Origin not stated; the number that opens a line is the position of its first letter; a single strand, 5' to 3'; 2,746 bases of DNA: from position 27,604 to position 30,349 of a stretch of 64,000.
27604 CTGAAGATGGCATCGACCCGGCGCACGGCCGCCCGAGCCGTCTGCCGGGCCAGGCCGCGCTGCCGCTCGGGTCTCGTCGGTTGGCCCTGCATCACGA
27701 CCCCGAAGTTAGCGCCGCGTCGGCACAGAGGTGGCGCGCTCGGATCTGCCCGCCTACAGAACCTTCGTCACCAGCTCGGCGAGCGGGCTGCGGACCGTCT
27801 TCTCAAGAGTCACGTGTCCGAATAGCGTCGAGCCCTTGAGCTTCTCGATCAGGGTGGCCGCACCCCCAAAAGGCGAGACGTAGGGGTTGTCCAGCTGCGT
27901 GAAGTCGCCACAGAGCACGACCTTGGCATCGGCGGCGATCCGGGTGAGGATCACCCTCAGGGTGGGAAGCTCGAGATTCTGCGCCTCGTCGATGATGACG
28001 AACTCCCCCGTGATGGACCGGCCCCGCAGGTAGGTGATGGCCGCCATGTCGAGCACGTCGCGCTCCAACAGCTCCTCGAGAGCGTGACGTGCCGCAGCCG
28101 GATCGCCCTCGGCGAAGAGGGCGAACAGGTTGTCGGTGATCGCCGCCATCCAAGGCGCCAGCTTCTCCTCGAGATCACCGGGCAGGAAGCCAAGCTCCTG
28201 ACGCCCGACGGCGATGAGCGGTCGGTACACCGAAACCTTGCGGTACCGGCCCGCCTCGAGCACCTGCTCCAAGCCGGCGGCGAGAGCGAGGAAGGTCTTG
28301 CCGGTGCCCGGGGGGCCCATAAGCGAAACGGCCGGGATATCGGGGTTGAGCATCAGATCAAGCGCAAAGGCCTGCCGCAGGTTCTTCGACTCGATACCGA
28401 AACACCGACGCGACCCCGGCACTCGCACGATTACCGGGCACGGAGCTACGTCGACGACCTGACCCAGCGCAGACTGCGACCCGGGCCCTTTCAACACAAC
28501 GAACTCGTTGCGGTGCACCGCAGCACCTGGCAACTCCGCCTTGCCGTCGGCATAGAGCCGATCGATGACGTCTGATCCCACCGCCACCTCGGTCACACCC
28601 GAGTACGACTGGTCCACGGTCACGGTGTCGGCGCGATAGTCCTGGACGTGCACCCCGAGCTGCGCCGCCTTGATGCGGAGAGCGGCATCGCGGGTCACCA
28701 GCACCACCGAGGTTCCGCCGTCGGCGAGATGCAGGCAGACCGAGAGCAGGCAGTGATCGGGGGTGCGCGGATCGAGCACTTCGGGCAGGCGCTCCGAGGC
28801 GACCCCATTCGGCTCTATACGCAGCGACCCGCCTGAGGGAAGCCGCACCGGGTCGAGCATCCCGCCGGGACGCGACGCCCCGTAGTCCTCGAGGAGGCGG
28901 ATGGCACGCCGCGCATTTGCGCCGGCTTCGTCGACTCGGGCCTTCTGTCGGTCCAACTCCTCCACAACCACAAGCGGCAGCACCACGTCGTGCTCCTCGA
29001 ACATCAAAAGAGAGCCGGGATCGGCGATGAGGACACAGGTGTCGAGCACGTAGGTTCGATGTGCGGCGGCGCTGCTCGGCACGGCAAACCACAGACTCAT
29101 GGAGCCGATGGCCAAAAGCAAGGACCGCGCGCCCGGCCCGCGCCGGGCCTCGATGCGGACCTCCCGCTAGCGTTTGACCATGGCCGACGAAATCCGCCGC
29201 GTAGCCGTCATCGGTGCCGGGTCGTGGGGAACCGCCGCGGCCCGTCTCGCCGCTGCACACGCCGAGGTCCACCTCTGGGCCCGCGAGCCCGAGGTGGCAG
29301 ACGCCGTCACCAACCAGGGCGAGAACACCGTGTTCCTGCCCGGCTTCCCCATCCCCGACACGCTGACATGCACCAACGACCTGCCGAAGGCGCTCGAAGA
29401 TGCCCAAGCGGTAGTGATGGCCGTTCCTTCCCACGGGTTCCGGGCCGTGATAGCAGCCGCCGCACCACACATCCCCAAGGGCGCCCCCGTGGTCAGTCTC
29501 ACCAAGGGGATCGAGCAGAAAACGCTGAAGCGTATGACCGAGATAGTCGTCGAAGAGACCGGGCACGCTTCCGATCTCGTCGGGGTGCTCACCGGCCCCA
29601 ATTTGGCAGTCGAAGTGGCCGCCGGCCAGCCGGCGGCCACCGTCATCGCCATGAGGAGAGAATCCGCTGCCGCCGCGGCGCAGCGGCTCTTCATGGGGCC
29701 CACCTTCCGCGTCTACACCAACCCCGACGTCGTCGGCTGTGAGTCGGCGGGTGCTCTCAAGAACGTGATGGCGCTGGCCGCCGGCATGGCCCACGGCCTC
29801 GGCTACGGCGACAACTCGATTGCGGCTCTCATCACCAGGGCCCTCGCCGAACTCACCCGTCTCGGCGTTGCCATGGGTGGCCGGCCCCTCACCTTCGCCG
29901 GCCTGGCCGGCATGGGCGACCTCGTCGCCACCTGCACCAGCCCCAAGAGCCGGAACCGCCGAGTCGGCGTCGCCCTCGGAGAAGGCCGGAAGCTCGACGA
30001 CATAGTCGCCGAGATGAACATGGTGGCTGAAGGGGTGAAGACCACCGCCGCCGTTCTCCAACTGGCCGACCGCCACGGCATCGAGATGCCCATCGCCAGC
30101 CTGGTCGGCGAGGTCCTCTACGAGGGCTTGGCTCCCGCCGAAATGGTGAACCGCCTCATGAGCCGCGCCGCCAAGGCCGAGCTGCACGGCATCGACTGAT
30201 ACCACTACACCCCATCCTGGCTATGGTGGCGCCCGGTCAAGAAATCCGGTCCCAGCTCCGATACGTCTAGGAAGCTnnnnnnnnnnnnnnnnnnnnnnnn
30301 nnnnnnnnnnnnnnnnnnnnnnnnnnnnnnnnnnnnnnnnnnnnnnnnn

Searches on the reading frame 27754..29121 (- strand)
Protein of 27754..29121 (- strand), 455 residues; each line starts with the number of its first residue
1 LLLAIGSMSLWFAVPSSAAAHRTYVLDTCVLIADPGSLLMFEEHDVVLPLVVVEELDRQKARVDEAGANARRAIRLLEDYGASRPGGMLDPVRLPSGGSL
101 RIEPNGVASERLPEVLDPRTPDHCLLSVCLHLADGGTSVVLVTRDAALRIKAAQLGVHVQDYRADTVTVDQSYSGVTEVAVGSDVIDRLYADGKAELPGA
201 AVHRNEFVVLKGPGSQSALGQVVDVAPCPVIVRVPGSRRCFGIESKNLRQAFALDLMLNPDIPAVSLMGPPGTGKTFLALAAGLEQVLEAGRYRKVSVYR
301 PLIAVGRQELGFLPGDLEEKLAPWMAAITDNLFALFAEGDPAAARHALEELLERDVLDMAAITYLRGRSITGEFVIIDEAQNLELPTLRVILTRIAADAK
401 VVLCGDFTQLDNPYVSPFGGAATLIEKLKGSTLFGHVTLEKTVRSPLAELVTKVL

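Call 10: search_protein_families(library=ncbifam, proteins=[window:27754-29121:-], max_evalue=0.00001)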
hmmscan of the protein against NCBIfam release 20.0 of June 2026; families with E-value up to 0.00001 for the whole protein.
window:27754-29121:- (455 aa): 2 families
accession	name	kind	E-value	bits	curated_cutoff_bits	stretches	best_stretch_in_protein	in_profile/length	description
NF053827.1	RNA5-3helPhoH2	equivalog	1.7e-110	369.9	680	1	22-455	2-423/427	RNA 5'-3' helicase PhoH2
NF007827.1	PRK10536.1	equivalog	9.4e-22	77.6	380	1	269-448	73-246/253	phosphate starvation-inducible protein PhoH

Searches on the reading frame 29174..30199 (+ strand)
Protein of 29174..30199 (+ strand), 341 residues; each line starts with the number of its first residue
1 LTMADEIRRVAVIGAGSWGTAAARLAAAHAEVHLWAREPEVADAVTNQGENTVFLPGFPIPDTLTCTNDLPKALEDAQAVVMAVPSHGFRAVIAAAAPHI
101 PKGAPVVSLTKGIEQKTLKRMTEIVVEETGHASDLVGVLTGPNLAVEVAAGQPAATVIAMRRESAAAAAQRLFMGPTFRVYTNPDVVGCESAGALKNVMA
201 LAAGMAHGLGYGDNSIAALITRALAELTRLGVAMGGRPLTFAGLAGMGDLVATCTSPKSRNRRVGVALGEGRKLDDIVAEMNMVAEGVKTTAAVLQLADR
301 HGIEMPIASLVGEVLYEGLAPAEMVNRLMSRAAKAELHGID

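Call 10: search_protein_families(library=ncbifam, proteins=[window:29174-30199:+], max_evalue=0.00001)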
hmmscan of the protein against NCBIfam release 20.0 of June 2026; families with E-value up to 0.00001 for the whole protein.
window:29174-30199:+ (341 aa): 16 families
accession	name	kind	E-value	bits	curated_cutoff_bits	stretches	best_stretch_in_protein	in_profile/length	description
NF000942.0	PRK00094.1-4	subfamily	4.9e-128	427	257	1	8-336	3-332/334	NAD(P)H-dependent glycerol-3-phosphate dehydrogenase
NF000941.0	PRK00094.1-3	equivalog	4e-115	384.6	423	1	9-338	3-334/336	NAD(P)H-dependent glycerol-3-phosphate dehydrogenase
NF009098.0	PRK12439.1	equivalog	6.4e-113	377.6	436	1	6-339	6-338/341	NAD(P)H-dependent glycerol-3-phosphate dehydrogenase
NF000940.0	PRK00094.1-2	subfamily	8.4e-111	370.6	202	1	9-337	2-329/330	NAD(P)H-dependent glycerol-3-phosphate dehydrogenase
NF000946.0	PRK00094.2-4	equivalog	1.4e-104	349.7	455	1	7-336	4-332/342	NAD(P)H-dependent glycerol-3-phosphate dehydrogenase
NF000939.0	PRK00094.1-1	equivalog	5.9e-92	308.3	473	1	8-337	6-336/339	NAD(P)H-dependent glycerol-3-phosphate dehydrogenase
NF011211.0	PRK14618.1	equivalog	9.1e-89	297.9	489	1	8-336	5-328/328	NAD(P)H-dependent glycerol-3-phosphate dehydrogenase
NF000944.0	PRK00094.2-2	equivalog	2.6e-84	283.2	603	1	8-334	21-345/371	NAD(P)H-dependent glycerol-3-phosphate dehydrogenase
NF011212.0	PRK14619.1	equivalog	2.5e-83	279.8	377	1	68-337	40-308/309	NAD(P)H-dependent glycerol-3-phosphate dehydrogenase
TIGR03376.1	glycerol3P_DH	equivalog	1e-62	212.3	285.5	1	9-326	1-340/342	glycerol-3-phosphate dehydrogenase (NAD(+))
NF000943.0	PRK00094.2-1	equivalog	7.4e-62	209.6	400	1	9-331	2-295/296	NAD(P)H-dependent glycerol-3-phosphate dehydrogenase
NF011213.0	PRK14620.1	equivalog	8.1e-57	192.8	478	1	10-327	3-323/326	NAD(P)H-dependent glycerol-3-phosphate dehydrogenase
NF000947.0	PRK00094.2-5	equivalog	1.3e-48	166.1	251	1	7-317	4-316/323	NAD(P)H-dependent glycerol-3-phosphate dehydrogenase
NF000945.0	PRK00094.2-3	equivalog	1.1e-38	133.8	491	1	9-329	2-347/352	NAD(P)H-dependent glycerol-3-phosphate dehydrogenase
NF006083.0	PRK08229.1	equivalog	6.2e-09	35.3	371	1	8-117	3-114/341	2-dehydropantoate 2-reductase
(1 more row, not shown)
